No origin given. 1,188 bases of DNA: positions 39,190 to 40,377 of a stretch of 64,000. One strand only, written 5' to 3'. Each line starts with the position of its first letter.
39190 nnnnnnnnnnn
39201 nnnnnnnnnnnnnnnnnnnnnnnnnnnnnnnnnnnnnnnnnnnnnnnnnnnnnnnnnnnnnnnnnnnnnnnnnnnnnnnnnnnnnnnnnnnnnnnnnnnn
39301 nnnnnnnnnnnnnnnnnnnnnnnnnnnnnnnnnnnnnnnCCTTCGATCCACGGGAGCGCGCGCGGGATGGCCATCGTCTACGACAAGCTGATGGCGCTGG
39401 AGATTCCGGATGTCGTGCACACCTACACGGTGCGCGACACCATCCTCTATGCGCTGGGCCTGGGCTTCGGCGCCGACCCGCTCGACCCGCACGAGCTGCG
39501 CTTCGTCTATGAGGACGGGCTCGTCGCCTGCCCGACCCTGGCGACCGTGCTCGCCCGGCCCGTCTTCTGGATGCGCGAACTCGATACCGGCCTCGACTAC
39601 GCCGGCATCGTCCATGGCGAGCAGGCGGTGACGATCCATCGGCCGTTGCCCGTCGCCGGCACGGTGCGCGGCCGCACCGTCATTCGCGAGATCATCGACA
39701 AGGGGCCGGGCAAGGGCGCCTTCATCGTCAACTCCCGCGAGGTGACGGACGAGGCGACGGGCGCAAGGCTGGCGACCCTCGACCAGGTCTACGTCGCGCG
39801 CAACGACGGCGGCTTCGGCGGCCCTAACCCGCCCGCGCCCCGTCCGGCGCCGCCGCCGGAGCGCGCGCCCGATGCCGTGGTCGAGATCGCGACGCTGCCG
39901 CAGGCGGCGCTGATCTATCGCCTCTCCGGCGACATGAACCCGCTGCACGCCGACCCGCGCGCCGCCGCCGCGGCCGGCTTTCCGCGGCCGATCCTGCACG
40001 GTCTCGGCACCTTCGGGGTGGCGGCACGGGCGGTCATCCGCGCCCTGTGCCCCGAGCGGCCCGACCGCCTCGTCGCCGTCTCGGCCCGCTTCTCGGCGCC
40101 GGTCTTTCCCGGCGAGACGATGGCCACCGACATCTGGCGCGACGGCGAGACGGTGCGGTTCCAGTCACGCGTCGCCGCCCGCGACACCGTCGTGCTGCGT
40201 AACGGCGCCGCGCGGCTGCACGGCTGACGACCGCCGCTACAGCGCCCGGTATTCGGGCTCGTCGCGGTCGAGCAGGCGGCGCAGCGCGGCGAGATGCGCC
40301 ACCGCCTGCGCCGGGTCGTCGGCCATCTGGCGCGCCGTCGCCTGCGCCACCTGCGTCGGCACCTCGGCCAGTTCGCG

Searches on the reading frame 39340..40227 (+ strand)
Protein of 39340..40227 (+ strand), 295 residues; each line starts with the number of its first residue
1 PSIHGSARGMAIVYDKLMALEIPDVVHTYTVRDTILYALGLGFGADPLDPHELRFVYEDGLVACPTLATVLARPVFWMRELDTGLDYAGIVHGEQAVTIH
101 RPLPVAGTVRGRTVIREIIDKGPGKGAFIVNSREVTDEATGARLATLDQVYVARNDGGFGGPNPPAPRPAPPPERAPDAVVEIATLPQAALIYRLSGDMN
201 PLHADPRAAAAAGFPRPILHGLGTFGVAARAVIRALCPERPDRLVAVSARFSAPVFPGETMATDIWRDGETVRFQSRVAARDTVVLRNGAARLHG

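Call 4: search_protein_families(library=pfam, proteins=[window:39340-40227:+], max_evalue=0.01)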
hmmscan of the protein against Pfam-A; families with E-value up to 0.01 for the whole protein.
window:39340-40227:+ (295 aa): 3 families
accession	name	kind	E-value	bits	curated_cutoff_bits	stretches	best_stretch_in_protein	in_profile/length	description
PF01575.25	MaoC_dehydratas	-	6.7e-28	97.2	27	1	172-283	5-118/123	MaoC like domain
PF22622.2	MFE-2_hydrat-2_N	-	4.2e-18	65.8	27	1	28-149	2-124/130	MFE-2 hydratase 2 N-terminal domain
PF13452.11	FAS1_DH_region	-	1.7e-08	35.1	22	1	59-139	45-125/132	FAS1-like, dehydratase domain region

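Call 26: find_homologous_proteins(query=window:39367-40227:+)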
Query window:39367-40227:+ (286 aa): 7987 proteins with E <= 0.001 among 8000 candidates; the best 120 are listed.
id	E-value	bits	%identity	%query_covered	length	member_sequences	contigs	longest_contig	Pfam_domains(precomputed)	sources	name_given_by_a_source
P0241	9.5e-180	614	97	100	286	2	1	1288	PF13452.12,PF22622.3,PF01575.26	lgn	-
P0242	5.0e-162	556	86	99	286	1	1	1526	PF13452.12,PF22622.3,PF01575.26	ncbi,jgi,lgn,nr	ncbi:MAG: 3-alpha,7-alpha,12-alpha-trihydroxy-5-beta-cholest-24-enoyl-CoA hydratase [Alphaproteobact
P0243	6.3e-159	546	84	100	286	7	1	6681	PF13452.12,PF22622.3,PF01575.26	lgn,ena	-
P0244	1.5e-152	525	79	100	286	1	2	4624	PF13452.12,PF22622.3,PF01575.26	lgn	-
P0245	1.4e-113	397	63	99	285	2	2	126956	PF13452.12,PF22622.3,PF01575.26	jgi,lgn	jgi:acyl dehydratase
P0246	1.7e-111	390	62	99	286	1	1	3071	PF13452.12,PF22622.3,PF01575.26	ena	-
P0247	3.7e-111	389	60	99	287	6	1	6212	PF13452.12,PF22622.3,PF01575.26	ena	-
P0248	4.2e-109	382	60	99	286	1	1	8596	PF13452.12,PF22622.3,PF01575.26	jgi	jgi:acyl dehydratase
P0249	6.5e-109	382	61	99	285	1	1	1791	PF13452.12,PF22622.3,PF01575.26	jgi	jgi:acyl dehydratase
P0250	8.1e-109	381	61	99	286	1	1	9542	PF13452.12,PF22622.3,PF01575.26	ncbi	ncbi:MAG TPA: MaoC/PaaZ C-terminal domain-containing protein [Thermodesulfobacteriota bacterium]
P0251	1.4e-108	381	60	99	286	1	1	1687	PF13452.12,PF22622.3,PF01575.26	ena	-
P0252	2.4e-108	380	60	99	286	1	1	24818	PF13452.12,PF22622.3,PF01575.26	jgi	jgi:acyl dehydratase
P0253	2.5e-108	380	60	100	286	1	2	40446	PF13452.12,PF22622.3,PF01575.26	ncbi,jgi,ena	-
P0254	2.8e-108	380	61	100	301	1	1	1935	PF13452.12,PF22622.3,PF01575.26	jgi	jgi:acyl dehydratase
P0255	3.5e-108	379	59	100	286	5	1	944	PF13452.12,PF22622.3,PF01575.26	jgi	-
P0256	4.0e-108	379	59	99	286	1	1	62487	PF13452.12,PF22622.3,PF01575.26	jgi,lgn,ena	-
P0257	4.7e-108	379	60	99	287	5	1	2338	PF13452.12,PF22622.3,PF01575.26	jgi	jgi:acyl dehydratase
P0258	4.8e-108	379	59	99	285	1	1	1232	PF13452.12,PF22622.3,PF01575.26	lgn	-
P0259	4.8e-108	379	61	99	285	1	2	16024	PF13452.12,PF22622.3,PF01575.26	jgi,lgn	jgi:acyl dehydratase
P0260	5.9e-108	379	58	99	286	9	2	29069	PF13452.12,PF22622.3,PF01575.26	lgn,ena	-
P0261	6.6e-108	378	60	100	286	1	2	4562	PF13452.12,PF22622.3,PF01575.26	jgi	jgi:acyl dehydratase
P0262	7.0e-108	378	61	99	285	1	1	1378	PF13452.12,PF22622.3,PF01575.26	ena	-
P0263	7.6e-108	378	61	99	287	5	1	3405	PF13622.13,PF13452.12,PF22622.3,PF01575.26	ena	-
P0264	7.9e-108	378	61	99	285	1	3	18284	PF13452.12,PF22622.3,PF01575.26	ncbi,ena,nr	ncbi:MAG: MaoC-like dehydratase [Xanthobacteraceae bacterium]|nr:MAG: MaoC-like dehydratase [Xanthob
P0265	8.3e-108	378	59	99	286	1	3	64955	PF13452.12,PF22622.3,PF01575.26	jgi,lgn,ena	-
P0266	9.1e-108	378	59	99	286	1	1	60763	PF13452.12,PF22622.3,PF01575.26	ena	-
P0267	9.4e-108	378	59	99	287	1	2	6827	PF13452.12,PF22622.3,PF01575.26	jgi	jgi:acyl dehydratase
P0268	1.0e-107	378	59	99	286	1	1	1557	PF13452.12,PF22622.3,PF01575.26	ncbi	-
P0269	1.1e-107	378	60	99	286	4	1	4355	PF13452.12,PF22622.3,PF01575.26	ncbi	-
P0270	1.1e-107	378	59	99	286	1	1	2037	PF13452.12,PF22622.3,PF01575.26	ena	-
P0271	1.1e-107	378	59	100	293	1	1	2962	PF13452.12,PF22622.3,PF01575.26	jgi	-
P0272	1.2e-107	378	61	99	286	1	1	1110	PF13452.12,PF22622.3,PF01575.26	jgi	jgi:acyl dehydratase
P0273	1.5e-107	377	61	99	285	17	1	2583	PF13452.12,PF22622.3,PF01575.26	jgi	jgi:acyl dehydratase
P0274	1.5e-107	377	60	99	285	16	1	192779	PF13452.12,PF22622.3,PF01575.26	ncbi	-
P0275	1.5e-107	377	61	99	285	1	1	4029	PF13452.12,PF22622.3,PF01575.26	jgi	-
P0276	1.5e-107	377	59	99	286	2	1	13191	PF13452.12,PF22622.3,PF01575.26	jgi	jgi:acyl dehydratase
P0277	1.5e-107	377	60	99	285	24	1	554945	PF13452.12,PF22622.3,PF01575.26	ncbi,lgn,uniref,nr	ncbi:MaoC/PaaZ C-terminal domain-containing protein [Phreatobacter oligotrophus]|uniref:Acyl dehydra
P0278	1.6e-107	377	62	99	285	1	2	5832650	PF13452.12,PF22622.3,PF01575.26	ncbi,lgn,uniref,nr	ncbi:acyl dehydratase [Stella humosa]|uniref:Acyl dehydratase n=1 Tax=Stella humosa TaxID=94 RepID=A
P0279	2.2e-107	377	60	99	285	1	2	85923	PF13452.12,PF22622.3,PF01575.26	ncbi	-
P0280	2.3e-107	377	61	99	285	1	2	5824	PF13452.12,PF22622.3,PF01575.26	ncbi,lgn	-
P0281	2.3e-107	377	60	99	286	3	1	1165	PF13452.12,PF22622.3,PF01575.26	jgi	jgi:acyl dehydratase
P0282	2.5e-107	377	60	99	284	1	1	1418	PF13452.12,PF22622.3,PF01575.26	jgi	jgi:acyl dehydratase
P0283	2.5e-107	376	60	99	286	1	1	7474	PF13452.12,PF22622.3,PF01575.26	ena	-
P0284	2.7e-107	376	59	98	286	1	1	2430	PF13452.12,PF22622.3,PF01575.26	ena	-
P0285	2.8e-107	376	60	99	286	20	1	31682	PF13452.12,PF22622.3,PF01575.26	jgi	jgi:acyl dehydratase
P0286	2.8e-107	376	61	99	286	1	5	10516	PF13452.12,PF22622.3,PF01575.26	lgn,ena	-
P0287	3.0e-107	376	61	99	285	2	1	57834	PF13452.12,PF22622.3,PF01575.26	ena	-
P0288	3.4e-107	376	58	100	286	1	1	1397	PF13452.12,PF22622.3,PF01575.26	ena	-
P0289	3.6e-107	376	59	99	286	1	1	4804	PF13452.12,PF22622.3,PF01575.26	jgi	jgi:acyl dehydratase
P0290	3.9e-107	376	60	99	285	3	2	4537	PF13452.12,PF22622.3,PF01575.26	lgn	-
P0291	4.7e-107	376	61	99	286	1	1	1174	PF13452.12,PF22622.3,PF01575.26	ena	-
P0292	4.9e-107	376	59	98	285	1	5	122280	PF13452.12,PF22622.3,PF01575.26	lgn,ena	-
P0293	5.9e-107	375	60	100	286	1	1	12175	PF13452.12,PF22622.3,PF01575.26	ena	-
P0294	5.9e-107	375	59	99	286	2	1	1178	PF13452.12,PF22622.3,PF01575.26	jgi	jgi:acyl dehydratase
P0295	7.0e-107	375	60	99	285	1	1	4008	PF13452.12,PF22622.3,PF01575.26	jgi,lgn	jgi:acyl dehydratase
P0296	7.5e-107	375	61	99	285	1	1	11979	PF13452.12,PF22622.3,PF01575.26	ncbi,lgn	-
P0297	7.7e-107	375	61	99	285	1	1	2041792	PF13452.12,PF22622.3,PF01575.26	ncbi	-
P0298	8.2e-107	375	61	100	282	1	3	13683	PF13452.12,PF22622.3,PF01575.26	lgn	-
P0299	8.4e-107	375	60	99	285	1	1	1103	PF13452.12,PF22622.3,PF01575.26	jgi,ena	-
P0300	8.6e-107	375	60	100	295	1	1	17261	PF13452.12,PF22622.3,PF01575.26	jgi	jgi:acyl dehydratase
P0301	8.7e-107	375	60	100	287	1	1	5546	PF13452.12,PF22622.3,PF01575.26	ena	-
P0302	8.8e-107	375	59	100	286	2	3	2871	PF13452.12,PF22622.3,PF01575.26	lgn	-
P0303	8.8e-107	375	60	100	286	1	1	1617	PF13452.12,PF22622.3,PF01575.26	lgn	-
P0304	8.9e-107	375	60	99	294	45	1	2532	PF13452.12,PF22622.3,PF01575.26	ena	-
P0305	9.1e-107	375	59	99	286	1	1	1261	PF13452.12,PF22622.3,PF01575.26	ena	-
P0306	9.8e-107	375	60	100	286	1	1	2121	PF13452.12,PF22622.3,PF01575.26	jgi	jgi:acyl dehydratase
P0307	1.1e-106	374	61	99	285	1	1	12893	PF13452.12,PF22622.3,PF01575.26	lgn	-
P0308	1.2e-106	374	58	99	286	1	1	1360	PF13452.12,PF22622.3,PF01575.26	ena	-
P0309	1.3e-106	374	60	99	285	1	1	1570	PF13452.12,PF22622.3,PF01575.26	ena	-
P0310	1.6e-106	374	61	99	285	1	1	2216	PF13452.12,PF22622.3,PF01575.26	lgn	-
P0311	1.6e-106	374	58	100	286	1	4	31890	PF13452.12,PF22622.3,PF01575.26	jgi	jgi:acyl dehydratase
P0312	2.0e-106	374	61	99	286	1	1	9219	PF13452.12,PF22622.3,PF01575.26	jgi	jgi:acyl dehydratase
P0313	2.1e-106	373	60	99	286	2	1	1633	PF13452.12,PF22622.3,PF01575.26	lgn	-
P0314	2.2e-106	373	60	99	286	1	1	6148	PF13452.12,PF22622.3,PF01575.26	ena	-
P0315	2.5e-106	373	57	99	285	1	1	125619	PF13452.12,PF22622.3,PF01575.26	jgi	-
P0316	2.5e-106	373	61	99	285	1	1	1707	PF13452.12,PF22622.3,PF01575.26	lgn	-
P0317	2.8e-106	373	59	100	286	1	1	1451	PF13452.12,PF22622.3,PF01575.26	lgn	-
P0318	2.9e-106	373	58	99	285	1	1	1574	PF13452.12,PF22622.3,PF01575.26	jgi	jgi:acyl dehydratase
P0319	2.9e-106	373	60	99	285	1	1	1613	PF13452.12,PF22622.3,PF01575.26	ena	-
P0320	2.9e-106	373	58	98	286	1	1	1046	PF13452.12,PF22622.3,PF01575.26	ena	-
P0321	3.2e-106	373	59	99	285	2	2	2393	PF13452.12,PF22622.3,PF01575.26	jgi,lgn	jgi:acyl dehydratase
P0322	3.3e-106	373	60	99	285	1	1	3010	PF13452.12,PF22622.3,PF01575.26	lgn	-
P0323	3.4e-106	373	60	100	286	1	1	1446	PF13452.12,PF22622.3,PF01575.26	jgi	jgi:acyl dehydratase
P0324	3.6e-106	373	58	99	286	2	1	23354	PF13452.12,PF22622.3,PF01575.26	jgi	jgi:acyl dehydratase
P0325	3.6e-106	373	60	99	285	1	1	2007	PF13452.12,PF22622.3,PF01575.26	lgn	-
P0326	3.7e-106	373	59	99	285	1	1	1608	PF13452.12,PF22622.3,PF01575.26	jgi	jgi:acyl dehydratase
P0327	3.7e-106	373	60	100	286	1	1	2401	PF13452.12,PF22622.3,PF01575.26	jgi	jgi:acyl dehydratase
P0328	3.8e-106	373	60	99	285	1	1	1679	PF13452.12,PF22622.3,PF01575.26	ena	-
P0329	3.9e-106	373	60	99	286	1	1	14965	PF13452.12,PF22622.3,PF01575.26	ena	-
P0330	4.9e-106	372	60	99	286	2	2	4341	PF13452.12,PF22622.3,PF01575.26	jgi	jgi:acyl dehydratase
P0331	5.0e-106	372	58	99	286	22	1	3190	PF13452.12,PF22622.3,PF01575.26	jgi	-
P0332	5.3e-106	372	59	100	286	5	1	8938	PF13452.12,PF22622.3,PF01575.26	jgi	jgi:acyl dehydratase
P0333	5.4e-106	372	59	99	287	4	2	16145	PF13452.12,PF22622.3,PF01575.26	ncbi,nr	ncbi:MAG TPA: MaoC/PaaZ C-terminal domain-containing protein [Xanthobacteraceae bacterium]|nr:MaoC/P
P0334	5.5e-106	372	59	99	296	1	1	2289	PF13452.12,PF22622.3,PF01575.26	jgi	jgi:acyl dehydratase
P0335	5.7e-106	372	58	99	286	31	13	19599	PF13452.12,PF22622.3,PF01575.26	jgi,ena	jgi:acyl dehydratase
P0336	5.8e-106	372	59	100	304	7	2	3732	PF13452.12,PF22622.3,PF01575.26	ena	-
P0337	6.3e-106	372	60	99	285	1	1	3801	PF13452.12,PF22622.3,PF01575.26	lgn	-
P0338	6.4e-106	372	60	99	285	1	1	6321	PF13452.12,PF22622.3,PF01575.26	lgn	-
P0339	6.5e-106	372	58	99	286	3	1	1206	PF13452.12,PF22622.3,PF01575.26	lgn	-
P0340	6.7e-106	372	60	100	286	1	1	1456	PF13452.12,PF22622.3,PF01575.26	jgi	jgi:acyl dehydratase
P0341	6.7e-106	372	59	99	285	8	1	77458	PF13452.12,PF22622.3,PF01575.26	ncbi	ncbi:MAG: MaoC/PaaZ C-terminal domain-containing protein [Phreatobacter sp.]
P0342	7.1e-106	372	59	99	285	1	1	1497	PF13452.12,PF22622.3,PF01575.26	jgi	jgi:acyl dehydratase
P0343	7.2e-106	372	60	99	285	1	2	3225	PF13452.12,PF22622.3,PF01575.26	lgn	-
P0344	7.2e-106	372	60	99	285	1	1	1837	PF13452.12,PF22622.3,PF01575.26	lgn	-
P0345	7.2e-106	372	60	99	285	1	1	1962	PF13452.12,PF22622.3,PF01575.26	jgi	jgi:acyl dehydratase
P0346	7.3e-106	372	60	99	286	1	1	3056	PF13452.12,PF22622.3,PF01575.26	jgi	jgi:acyl dehydratase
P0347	7.3e-106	372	59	99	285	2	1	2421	PF22622.3,PF01575.26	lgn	-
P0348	7.4e-106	372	58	100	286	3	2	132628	PF13452.12,PF22622.3,PF01575.26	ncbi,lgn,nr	ncbi:MaoC-like dehydratase [alpha proteobacterium BAL199]|nr:MaoC-like dehydratase [alpha proteobact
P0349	7.4e-106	372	60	100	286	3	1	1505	PF13452.12,PF22622.3,PF01575.26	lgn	-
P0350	7.7e-106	372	60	99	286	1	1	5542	PF13452.12,PF22622.3,PF01575.26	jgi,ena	-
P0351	7.8e-106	372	58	99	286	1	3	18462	PF13452.12,PF22622.3,PF01575.26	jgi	jgi:acyl dehydratase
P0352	8.0e-106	372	60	99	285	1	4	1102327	PF13452.12,PF22622.3,PF01575.26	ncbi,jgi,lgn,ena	jgi:acyl dehydratase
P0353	8.9e-106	371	59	100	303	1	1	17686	PF13452.12,PF22622.3,PF01575.26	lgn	-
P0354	9.0e-106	371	58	99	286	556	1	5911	PF13452.12,PF22622.3,PF01575.26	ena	-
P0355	9.2e-106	371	58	100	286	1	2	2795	PF13452.12,PF22622.3,PF01575.26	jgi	jgi:acyl dehydratase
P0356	9.4e-106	371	60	99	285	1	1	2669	PF13452.12,PF22622.3,PF01575.26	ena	-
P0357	9.6e-106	371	60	99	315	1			PF13452.12,PF22622.3,PF01575.26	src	-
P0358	9.6e-106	371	60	99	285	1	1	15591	PF13452.12,PF22622.3,PF01575.26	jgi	jgi:acyl dehydratase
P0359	1.0e-105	371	59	99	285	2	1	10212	PF13452.12,PF22622.3,PF01575.26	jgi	jgi:acyl dehydratase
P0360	1.1e-105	371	61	99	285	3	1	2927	PF13452.12,PF22622.3,PF01575.26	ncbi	-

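Call 30: find_encoding_contigs(protein=P0243, flank=6000, max_places=4)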
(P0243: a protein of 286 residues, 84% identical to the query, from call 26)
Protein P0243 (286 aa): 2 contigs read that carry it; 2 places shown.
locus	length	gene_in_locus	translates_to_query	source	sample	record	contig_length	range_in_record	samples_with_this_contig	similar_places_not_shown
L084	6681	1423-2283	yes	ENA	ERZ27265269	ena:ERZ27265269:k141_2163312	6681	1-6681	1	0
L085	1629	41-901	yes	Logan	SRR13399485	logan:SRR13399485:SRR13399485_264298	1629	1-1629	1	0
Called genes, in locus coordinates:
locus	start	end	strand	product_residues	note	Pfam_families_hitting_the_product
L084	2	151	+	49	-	?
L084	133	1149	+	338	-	PF02634:FdhD-NarQ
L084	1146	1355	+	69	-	PF11390:FdsD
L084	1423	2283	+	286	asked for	PF22622:MFE-2_hydrat-2_N, PF13452:FAS1_DH_region (weak), PF01575:MaoC_dehydratas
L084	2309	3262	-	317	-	PF08450:SGL (faint), PF21959:DUF6923 (faint), PF24684:Vgb_lyase, PF07494:Reg_prop (faint), PF24684:Vgb_lyase (weak)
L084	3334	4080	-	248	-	PF00596:Aldolase_II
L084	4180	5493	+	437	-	PF00206:Lyase_1, PF10397:ADSL_C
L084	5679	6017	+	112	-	PF07372:DUF1491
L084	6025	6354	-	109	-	PF07345:ATPaseInh_sub_z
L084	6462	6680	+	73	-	?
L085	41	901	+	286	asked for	PF22622:MFE-2_hydrat-2_N, PF13452:FAS1_DH_region (weak), PF01575:MaoC_dehydratas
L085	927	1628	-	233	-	?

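Call 31: find_encoding_contigs(protein=P0244, flank=6000, max_places=4)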
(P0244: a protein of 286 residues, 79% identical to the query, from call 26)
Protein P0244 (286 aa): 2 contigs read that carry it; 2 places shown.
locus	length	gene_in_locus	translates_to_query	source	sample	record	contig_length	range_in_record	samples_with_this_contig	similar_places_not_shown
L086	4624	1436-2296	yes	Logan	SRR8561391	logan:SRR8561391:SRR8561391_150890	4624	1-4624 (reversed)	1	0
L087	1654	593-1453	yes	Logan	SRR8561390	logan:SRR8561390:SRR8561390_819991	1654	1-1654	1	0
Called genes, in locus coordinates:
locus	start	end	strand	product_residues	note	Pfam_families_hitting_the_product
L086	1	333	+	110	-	?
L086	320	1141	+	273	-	PF02634:FdhD-NarQ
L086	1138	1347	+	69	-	PF11390:FdsD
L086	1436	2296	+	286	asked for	PF22622:MFE-2_hydrat-2_N, PF13452:FAS1_DH_region (weak), PF01575:MaoC_dehydratas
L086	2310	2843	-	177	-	PF24684:Vgb_lyase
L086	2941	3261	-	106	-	PF24684:Vgb_lyase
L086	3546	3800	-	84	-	-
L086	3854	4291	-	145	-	PF00596:Aldolase_II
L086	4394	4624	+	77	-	?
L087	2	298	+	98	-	?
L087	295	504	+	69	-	PF11390:FdsD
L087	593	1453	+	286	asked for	PF22622:MFE-2_hydrat-2_N, PF13452:FAS1_DH_region (weak), PF01575:MaoC_dehydratas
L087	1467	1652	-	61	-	?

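Call 33: find_encoding_contigs(protein=P0241, flank=3000, max_places=4)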
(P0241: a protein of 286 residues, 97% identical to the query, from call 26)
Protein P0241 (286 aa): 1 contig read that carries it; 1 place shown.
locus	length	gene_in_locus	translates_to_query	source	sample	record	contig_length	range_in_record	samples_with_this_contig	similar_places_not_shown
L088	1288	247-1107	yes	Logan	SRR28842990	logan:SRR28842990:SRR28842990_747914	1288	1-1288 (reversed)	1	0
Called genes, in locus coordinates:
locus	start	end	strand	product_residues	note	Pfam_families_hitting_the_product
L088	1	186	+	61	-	?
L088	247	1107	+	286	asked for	PF22622:MFE-2_hydrat-2_N, PF13452:FAS1_DH_region (weak), PF01575:MaoC_dehydratas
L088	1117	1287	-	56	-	?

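Call 34: find_encoding_contigs(protein=P0242, flank=3000, max_places=4)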
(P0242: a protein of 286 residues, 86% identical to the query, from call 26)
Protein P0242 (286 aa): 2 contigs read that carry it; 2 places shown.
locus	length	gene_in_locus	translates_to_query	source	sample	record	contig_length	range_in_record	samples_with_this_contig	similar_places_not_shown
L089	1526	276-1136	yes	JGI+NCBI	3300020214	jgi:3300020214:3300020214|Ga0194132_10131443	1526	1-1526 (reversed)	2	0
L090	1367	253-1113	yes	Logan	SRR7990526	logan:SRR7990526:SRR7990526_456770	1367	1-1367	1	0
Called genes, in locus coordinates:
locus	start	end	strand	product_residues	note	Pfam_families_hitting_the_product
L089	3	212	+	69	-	PF11390:FdsD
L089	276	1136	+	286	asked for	PF22622:MFE-2_hydrat-2_N, PF13452:FAS1_DH_region (weak), PF01575:MaoC_dehydratas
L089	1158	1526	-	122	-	?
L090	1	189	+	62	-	?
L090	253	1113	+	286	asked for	PF22622:MFE-2_hydrat-2_N, PF13452:FAS1_DH_region (weak), PF01575:MaoC_dehydratas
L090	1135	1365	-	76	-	?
